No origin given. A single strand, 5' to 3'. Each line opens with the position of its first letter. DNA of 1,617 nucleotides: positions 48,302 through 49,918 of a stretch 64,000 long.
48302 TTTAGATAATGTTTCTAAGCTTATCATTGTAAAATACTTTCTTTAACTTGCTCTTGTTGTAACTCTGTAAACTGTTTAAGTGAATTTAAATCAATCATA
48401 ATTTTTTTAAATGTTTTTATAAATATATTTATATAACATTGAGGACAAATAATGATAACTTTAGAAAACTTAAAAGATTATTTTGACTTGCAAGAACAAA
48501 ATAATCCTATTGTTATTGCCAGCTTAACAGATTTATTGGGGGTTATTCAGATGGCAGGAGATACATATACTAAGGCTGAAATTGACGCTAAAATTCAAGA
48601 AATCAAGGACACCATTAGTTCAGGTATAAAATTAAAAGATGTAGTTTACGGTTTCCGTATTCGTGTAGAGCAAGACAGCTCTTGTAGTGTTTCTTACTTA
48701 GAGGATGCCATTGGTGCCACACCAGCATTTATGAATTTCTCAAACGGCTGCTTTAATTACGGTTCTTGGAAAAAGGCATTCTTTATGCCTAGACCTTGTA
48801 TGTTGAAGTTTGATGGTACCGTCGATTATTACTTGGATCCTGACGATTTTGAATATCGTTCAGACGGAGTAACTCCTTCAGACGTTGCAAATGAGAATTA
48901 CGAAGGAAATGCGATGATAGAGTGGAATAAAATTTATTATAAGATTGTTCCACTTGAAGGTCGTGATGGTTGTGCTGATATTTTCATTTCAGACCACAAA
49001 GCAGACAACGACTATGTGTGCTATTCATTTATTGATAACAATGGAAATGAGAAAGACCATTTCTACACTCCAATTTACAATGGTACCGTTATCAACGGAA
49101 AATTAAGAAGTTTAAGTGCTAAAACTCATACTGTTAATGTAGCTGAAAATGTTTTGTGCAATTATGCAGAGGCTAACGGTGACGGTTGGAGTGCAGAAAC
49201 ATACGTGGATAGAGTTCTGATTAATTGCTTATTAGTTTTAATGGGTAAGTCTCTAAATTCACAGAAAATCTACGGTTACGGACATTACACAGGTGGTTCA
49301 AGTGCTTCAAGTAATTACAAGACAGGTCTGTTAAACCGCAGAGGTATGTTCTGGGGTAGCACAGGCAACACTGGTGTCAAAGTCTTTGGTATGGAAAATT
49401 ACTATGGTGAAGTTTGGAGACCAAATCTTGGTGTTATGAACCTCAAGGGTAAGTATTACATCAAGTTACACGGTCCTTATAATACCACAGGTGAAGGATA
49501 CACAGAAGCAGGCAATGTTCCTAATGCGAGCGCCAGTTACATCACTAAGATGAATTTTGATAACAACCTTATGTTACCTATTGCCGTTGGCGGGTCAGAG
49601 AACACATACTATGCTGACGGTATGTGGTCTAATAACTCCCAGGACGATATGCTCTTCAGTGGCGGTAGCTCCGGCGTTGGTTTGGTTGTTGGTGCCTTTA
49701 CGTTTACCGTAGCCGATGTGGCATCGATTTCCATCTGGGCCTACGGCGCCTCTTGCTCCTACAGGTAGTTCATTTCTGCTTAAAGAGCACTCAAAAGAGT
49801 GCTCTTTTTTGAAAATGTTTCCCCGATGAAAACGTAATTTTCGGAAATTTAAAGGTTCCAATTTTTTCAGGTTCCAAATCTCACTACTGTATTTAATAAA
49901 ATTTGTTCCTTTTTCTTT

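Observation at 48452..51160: Diversity-generating retroelement diversifying the C-terminus of a late structural gene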

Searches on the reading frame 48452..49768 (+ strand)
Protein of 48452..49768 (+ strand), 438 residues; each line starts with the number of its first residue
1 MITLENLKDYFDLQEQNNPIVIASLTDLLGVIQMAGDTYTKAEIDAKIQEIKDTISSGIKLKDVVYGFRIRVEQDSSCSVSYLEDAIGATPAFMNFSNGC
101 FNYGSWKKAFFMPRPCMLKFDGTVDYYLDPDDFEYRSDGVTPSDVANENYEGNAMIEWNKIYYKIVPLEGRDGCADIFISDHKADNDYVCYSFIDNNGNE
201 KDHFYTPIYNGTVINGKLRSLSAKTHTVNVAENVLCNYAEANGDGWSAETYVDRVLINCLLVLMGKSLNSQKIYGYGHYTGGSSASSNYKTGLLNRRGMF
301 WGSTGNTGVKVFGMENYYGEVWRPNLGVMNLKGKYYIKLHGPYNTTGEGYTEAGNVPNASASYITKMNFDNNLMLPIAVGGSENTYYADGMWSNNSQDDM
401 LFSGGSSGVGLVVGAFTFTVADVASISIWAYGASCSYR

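Call 5: search_protein_families(library=pfam, proteins=[window:48452-49768:+], max_evalue=0.01)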
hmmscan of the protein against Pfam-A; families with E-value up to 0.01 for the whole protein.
window:48452-49768:+ (438 aa): 0 families

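Call 6: search_protein_families(library=phrogs, proteins=[window:48452-49768:+], max_evalue=0.001)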
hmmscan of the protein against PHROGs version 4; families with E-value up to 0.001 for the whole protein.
window:48452-49768:+ (438 aa): 4 families
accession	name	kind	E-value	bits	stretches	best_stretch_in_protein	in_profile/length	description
phrog_5302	-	tail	2.9e-81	274.7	1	34-437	125-542/548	tail protein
phrog_13914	-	unknown function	1.1e-27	98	1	59-321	57-305/448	-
phrog_2889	-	unknown function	8.5e-06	25.8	1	187-260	107-179/418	-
phrog_17147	-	unknown function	3.2e-05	23.7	1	357-433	524-603/616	-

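Call 8: search_dna_similar(query=window:48452-49768:+, collection=phages, mode=protein, max_rows=25)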
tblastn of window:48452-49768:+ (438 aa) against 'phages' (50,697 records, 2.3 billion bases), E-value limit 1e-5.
Records with a match: 13; places in all: 13; records where one place covers at least 80% of the query: 1.
Best place of each record, by identity: <60% 13.
By first word of the organism name: Butyrivibrio 4; Bacteriophage 2; Bacillus 2; Faecalibacterium 2; Psychrobacillus 1; Clostridioides 1; Synechococcus 1.
By host as written in the record: Butyrivibrio fibrisolvens DSM 3071 3; - 2; Faecalibacterium prausnitzii 2; Butyrivibrio sp. 1; Bacillus cereus 1; Bacillus cereus NCCP 14796 1; Psychrobacillus psychrodurans 1; Clostridioides difficile ST632 1; and 1 more.
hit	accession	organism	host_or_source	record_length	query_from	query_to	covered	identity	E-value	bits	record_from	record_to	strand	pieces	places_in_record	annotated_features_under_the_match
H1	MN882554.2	Butyrivibrio phage Idris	Butyrivibrio fibrisolvens DSM 3071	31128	64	400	77%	38.2%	3e-58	212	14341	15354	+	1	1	hypothetical protein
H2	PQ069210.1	Butyrivibrio phage Closwp03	Butyrivibrio sp.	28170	64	400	77%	38.2%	3e-58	212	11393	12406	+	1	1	tail protein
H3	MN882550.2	Butyrivibrio phage Arawn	Butyrivibrio fibrisolvens DSM 3071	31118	64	400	77%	38.2%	3e-58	212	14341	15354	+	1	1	hypothetical protein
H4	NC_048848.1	Butyrivibrio phage Arawn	Butyrivibrio fibrisolvens DSM 3071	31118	64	400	77%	38.2%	3e-58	212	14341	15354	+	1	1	tail protein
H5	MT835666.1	Bacteriophage sp.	human fecal samples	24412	31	394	83%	32.6%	3e-47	180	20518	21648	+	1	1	record has no annotation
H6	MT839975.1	Bacteriophage sp.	human fecal samples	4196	46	394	80%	32.9%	4e-45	173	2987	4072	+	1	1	record has no annotation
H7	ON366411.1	Bacillus phage vB_BceH_LY2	Bacillus cereus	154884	65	389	74%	27.7%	3e-15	84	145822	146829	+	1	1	hypothetical protein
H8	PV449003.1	Bacillus phage vB_BceH_LBC2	Bacillus cereus NCCP 14796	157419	65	389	74%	26.7%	1e-14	82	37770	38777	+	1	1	tail protein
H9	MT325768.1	Psychrobacillus phage Perkons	Psychrobacillus psychrodurans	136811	114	385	62%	29.3%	2e-8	63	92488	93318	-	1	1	hypothetical protein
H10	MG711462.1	Faecalibacterium phage FP_Epona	Faecalibacterium prausnitzii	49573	63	356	67%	26.2%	4e-12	74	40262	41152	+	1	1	BPP-1-like major tropism determinant protein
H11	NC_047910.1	Faecalibacterium phage FP_Epona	Faecalibacterium prausnitzii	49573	63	356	67%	26.2%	4e-12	74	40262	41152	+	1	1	tail protein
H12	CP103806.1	Clostridioides phage Hain-Saunders-2022a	Clostridioides difficile ST632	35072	47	319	62%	26.5%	5e-12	74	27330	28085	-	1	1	hypothetical protein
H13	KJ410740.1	Synechococcus phage S-EIVl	Synechococcus sp. PCCC-A2c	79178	169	395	52%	30.5%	1e-13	79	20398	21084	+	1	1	hypothetical protein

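Call 12: find_related_loci(query=window:48452-49768:+, collection=viral_contigs, flank=5000)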
Query window:48452-49768:+ (438 aa) in viral_contigs; peptide patterns used: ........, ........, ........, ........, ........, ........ (x = any residue, [..] = any of these).
92 stretches matched a pattern; 79 encode a relative of the query (tblastn E <= 1e-3); 79 distinct loci.
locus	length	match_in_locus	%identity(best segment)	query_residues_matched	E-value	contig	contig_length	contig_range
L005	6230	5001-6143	52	64-438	3e-111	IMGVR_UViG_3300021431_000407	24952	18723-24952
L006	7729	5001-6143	52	64-438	9e-111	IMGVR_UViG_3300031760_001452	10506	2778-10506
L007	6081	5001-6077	53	64-416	5e-106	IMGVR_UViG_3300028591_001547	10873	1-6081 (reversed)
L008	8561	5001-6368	45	5-438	3e-102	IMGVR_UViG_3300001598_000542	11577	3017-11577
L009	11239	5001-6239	44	45-438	5e-98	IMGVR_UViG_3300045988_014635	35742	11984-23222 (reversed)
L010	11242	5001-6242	44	45-438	1e-92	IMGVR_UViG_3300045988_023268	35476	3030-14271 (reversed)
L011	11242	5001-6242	44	45-438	1e-92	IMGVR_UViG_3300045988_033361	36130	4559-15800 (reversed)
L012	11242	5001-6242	44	45-438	3e-92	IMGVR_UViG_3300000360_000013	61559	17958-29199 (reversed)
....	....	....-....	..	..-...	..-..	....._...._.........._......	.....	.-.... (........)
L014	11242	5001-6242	43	45-438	3e-92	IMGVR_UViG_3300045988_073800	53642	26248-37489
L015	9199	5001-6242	44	45-438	6e-92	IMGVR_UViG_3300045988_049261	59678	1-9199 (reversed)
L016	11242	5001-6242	43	45-438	3e-92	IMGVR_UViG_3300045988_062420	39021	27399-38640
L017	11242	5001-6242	44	45-438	5e-92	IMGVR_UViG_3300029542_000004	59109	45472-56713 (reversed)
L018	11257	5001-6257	43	32-438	9e-92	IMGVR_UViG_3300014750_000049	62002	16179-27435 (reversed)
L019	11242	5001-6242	44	45-438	3e-91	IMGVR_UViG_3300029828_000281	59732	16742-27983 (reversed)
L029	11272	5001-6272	42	43-438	5e-90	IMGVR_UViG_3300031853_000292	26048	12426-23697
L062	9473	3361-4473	41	90-438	2e-77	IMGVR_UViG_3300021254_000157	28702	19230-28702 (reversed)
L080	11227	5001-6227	39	46-436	3e-75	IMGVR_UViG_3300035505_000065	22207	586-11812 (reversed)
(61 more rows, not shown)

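Call 23: list_cluster_members(proteins=[window:48452-49768:+, window:49867-50895:-, window:51265-51780:+])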
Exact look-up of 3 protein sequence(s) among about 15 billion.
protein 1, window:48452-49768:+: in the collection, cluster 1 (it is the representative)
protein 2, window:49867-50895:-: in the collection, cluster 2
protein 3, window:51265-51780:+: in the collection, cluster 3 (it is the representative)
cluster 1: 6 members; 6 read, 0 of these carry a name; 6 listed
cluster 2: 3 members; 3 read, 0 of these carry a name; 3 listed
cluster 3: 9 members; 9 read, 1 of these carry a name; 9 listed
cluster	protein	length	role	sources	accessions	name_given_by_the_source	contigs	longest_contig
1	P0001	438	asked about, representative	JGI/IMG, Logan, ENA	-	-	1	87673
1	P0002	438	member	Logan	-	-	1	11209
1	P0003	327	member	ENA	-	-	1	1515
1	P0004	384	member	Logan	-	-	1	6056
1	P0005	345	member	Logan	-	-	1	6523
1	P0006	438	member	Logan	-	-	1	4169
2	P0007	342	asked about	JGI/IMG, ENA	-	-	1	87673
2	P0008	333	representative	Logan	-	-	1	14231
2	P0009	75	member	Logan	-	-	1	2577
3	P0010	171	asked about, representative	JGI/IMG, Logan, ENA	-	-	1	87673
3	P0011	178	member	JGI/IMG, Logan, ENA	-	predicted SprT family Zn-dependent metalloprotease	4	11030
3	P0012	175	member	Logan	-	-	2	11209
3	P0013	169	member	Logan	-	-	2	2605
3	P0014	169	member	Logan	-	-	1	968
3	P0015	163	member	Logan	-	-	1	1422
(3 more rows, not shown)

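Call 25: find_encoding_contigs(protein=P0002, flank=6000, max_places=4)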
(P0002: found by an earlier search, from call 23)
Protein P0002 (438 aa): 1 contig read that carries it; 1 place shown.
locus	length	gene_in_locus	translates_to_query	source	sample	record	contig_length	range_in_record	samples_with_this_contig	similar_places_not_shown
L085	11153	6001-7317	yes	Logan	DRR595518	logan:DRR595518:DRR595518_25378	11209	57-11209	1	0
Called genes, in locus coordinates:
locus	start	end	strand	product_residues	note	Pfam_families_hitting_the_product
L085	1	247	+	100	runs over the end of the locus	?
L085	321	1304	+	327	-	PF17989:ALP_N, PF21522:MreB-like_C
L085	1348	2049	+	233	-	-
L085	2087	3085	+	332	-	PF08804:gp32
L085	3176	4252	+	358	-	PF02739:5_3_exonuc_N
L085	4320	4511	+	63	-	-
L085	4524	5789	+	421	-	-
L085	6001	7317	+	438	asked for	-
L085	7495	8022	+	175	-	-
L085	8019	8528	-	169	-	-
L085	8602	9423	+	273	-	-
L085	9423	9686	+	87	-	-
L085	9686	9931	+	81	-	-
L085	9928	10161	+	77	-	-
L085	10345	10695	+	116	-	-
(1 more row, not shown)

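Call 26: find_encoding_contigs(protein=P0006, flank=6000, max_places=4)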
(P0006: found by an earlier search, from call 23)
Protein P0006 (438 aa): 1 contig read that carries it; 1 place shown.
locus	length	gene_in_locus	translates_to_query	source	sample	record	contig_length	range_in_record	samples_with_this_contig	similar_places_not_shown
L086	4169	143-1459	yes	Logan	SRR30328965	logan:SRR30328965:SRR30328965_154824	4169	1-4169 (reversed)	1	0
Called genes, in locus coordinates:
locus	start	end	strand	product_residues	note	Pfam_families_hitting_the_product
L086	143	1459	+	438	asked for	-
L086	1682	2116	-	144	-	-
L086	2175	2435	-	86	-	-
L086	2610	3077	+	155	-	-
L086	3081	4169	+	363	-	?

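Call 29: find_encoding_contigs(protein=P0008, flank=8000, max_places=4)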
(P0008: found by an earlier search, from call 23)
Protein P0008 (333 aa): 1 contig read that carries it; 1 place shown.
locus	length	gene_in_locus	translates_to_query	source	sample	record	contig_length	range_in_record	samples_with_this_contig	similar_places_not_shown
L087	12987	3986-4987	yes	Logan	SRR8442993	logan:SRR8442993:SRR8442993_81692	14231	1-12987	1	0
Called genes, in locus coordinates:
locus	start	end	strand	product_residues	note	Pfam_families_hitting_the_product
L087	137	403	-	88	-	-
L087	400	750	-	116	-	-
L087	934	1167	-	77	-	-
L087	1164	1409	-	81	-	-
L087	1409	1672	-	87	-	-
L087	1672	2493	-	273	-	-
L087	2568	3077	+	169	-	-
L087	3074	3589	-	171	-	-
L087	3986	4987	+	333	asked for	PF00078:RVT_1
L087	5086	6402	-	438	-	-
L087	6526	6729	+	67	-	-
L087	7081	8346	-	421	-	-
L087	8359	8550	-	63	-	-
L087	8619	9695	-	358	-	PF02739:5_3_exonuc_N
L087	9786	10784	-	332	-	PF08804:gp32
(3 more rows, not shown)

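Call 30: find_encoding_contigs(protein=P0005, flank=6000, max_places=4)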
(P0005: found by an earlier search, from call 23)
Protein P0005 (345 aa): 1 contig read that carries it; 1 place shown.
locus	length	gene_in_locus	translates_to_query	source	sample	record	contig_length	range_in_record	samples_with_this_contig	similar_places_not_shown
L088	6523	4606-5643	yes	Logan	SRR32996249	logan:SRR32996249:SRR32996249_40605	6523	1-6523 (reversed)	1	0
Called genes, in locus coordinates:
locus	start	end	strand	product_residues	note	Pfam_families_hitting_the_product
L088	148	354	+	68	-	-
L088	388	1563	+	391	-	PF21189:PHA02142, PF09414:RNA_ligase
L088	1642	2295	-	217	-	PF00011:HSP20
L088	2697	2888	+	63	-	-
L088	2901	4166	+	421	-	-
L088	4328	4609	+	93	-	-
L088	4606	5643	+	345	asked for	-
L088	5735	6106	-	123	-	-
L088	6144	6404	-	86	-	-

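Call 31: find_encoding_contigs(protein=P0004, flank=6000, max_places=4)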
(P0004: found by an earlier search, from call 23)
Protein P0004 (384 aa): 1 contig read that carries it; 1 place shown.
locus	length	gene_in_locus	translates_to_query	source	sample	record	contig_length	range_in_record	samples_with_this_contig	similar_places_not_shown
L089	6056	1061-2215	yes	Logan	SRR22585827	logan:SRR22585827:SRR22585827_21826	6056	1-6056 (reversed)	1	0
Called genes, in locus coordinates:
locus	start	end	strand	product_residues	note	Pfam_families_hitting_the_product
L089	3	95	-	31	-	?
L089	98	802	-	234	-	PF02369:Big_1 (faint)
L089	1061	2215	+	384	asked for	-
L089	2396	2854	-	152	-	-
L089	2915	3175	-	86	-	-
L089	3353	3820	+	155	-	-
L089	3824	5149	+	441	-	-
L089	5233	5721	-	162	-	PF00149:Metallophos (weak), PF12850:Metallophos_2 (faint)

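Call 38: search_protein_families(library=ncbifam, proteins=[window:48452-49768:+], max_evalue=0.01)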
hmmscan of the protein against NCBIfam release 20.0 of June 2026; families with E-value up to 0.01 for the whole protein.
window:48452-49768:+ (438 aa): 0 families

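Call 40: find_homologous_proteins(query=window:48452-49768:+, max_evalue=1e-10)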
Query window:48452-49768:+ (438 aa): 2363 proteins with E <= 1e-10 among 7674 candidates; the best 120 are listed.
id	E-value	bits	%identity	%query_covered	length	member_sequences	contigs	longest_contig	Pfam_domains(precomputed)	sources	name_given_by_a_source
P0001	0.0e+0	1014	100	100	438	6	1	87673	-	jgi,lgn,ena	-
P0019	4.1e-223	759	79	100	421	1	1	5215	-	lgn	-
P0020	5.0e-152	525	77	69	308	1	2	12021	-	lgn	-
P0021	3.0e-130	453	56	86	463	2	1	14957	-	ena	-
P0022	7.1e-130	452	51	95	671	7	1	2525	-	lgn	-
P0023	1.2e-111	391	52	86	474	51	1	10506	-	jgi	-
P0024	1.4e-111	391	52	86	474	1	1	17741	-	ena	-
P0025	1.5e-111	391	52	86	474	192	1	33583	-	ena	-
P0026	4.3e-111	390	52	86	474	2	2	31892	-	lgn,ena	-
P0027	6.6e-111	389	50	88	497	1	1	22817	-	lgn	-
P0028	8.5e-111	389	52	86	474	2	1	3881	-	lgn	-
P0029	3.9e-110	386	51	86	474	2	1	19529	-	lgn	-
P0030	6.6e-110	386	52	86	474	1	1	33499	-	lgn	-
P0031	6.7e-109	382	52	86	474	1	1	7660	-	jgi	jgi:hypothetical protein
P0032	6.8e-109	382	51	86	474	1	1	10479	-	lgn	-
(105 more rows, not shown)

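Call 50: predict_structure(alignment_id=A3)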
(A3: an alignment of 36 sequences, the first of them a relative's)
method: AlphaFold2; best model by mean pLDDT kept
length: 438 residues; sequences in the alignment: 36
mean_pLDDT: 87.5   pTM: 0.85
mean pLDDT of the five models: 87.5, 87.3, 86.3, 86.1, 85.3
residues with pLDDT >= 90: 327; 70-90: 44; 50-70: 36; < 50: 31
segments of 3 or more residues with pLDDT < 50: 1-8, 10-27, 57-60
pLDDT, mean of each block of 10 residues (from residue 1): 42 41 47 56 69 52 85 68 84 95 95 98 98 98 98 98 95 94 95 93 97 97 94 94 95 97 95 94 79 96 93 95 95 96 92 96 93 94 86 96 94 95 94 94
secondary structure, 60 per line:
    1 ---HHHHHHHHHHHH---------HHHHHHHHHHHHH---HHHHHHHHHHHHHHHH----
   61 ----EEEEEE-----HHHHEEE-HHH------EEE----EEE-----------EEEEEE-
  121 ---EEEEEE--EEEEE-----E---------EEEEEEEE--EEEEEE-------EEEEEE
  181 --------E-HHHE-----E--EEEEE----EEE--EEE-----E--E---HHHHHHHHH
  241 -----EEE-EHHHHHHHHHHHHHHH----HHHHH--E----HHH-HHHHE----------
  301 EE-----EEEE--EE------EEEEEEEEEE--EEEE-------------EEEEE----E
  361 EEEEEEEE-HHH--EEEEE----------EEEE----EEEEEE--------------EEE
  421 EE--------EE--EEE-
elements in order: H4-15 H25-37 H41-56 E65-70 H76-79 E80-82 E93-95 E100-102 E114-119 E124-129 E132-136 E152-159 E162-167 E175-180 E203-207 E212-214 E217-219 H232-240 E246-248 H251-265 H270-274 H286-289 E308-311 E322-331 E334-337 E351-355 E360-368 E375-379 E390-393 E398-403 E418-422 E435-437

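Call 53: fold_search(model_id=the predicted structure, library=pdb)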
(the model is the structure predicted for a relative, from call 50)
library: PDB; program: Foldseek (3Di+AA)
matches with E <= 10: 171; with E <= 0.001: 3
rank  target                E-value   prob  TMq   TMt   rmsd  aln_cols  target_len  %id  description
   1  5vf4_A                1.4e-12  1.00  0.39  0.44  10.1       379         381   14  Thermus aquaticus variable protein (TaqVP) from diversity-generating retroelements (DGR) (released 2017-05-24)
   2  5vf4_C                4.5e-12  1.00  0.42  0.48   9.0       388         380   12  Thermus aquaticus variable protein (TaqVP) from diversity-generating retroelements (DGR) (released 2017-05-24)
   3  5vf4_D                2.2e-11  1.00  0.42  0.48  10.0       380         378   14  Thermus aquaticus variable protein (TaqVP) from diversity-generating retroelements (DGR) (released 2017-05-24)
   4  1yu1                  1.2e-02  0.85  0.28  0.32  13.9       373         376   10  Major Tropism Determinant P3c Variant (released 2005-09-20)
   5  1yu4_A                1.5e-02  0.84  0.28  0.32  14.2       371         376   10  Major Tropism Determinant U1 Variant (released 2005-09-20)
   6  1yu2                  2.5e-02  0.84  0.30  0.34  12.1       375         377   11  Major Tropism Determinant M1 Variant (released 2005-09-20)
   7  1yu0                  2.8e-02  0.80  0.29  0.33  12.7       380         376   12  Major Tropism Determinant P1 Variant (released 2005-09-20)
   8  6xtp_A                5.8e-02  0.35  0.25  0.35  18.3       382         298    8  Crystal structure reveals non-coordinative binding of O2 to the copper center of the formylglycine-generating enzyme - (released 2021-01-27)
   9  2q17_E                9.4e-02  0.54  0.24  0.34  14.0       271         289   11  Formylglycine Generating Enzyme from Streptomyces coelicolor (released 2008-04-01)
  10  2q17_A                1.1e-01  0.66  0.23  0.34   8.8       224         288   11  Formylglycine Generating Enzyme from Streptomyces coelicolor (released 2008-04-01)
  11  2q17_B                1.1e-01  0.60  0.22  0.33   9.0       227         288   11  Formylglycine Generating Enzyme from Streptomyces coelicolor (released 2008-04-01)
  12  5nxl                  1.1e-01  0.54  0.23  0.34   9.7       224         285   12  Formylglycine generating enzyme from T. curvata in complex with Ag(I) (released 2017-06-07)
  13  1yu3                  1.2e-01  0.41  0.27  0.31  12.6       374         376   12  Major Tropism Determinant I1 Variant (released 2005-09-20)
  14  2q17_D                1.5e-01  0.60  0.23  0.34   8.8       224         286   11  Formylglycine Generating Enzyme from Streptomyces coelicolor (released 2008-04-01)
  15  2q17_C                1.6e-01  0.38  0.23  0.33  14.9       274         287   12  Formylglycine Generating Enzyme from Streptomyces coelicolor (released 2008-04-01)
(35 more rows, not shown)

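Call 59: find_encoding_contigs(protein=P0009, flank=3000, max_places=4)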
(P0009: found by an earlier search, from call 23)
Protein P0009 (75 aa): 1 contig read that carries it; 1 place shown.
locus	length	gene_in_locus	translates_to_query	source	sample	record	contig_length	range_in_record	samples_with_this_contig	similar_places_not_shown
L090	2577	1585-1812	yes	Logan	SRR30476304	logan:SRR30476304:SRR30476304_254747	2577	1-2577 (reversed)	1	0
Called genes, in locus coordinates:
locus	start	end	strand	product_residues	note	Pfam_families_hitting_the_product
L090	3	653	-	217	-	?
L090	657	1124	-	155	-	-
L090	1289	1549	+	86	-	-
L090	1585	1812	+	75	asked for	-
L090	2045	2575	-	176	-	?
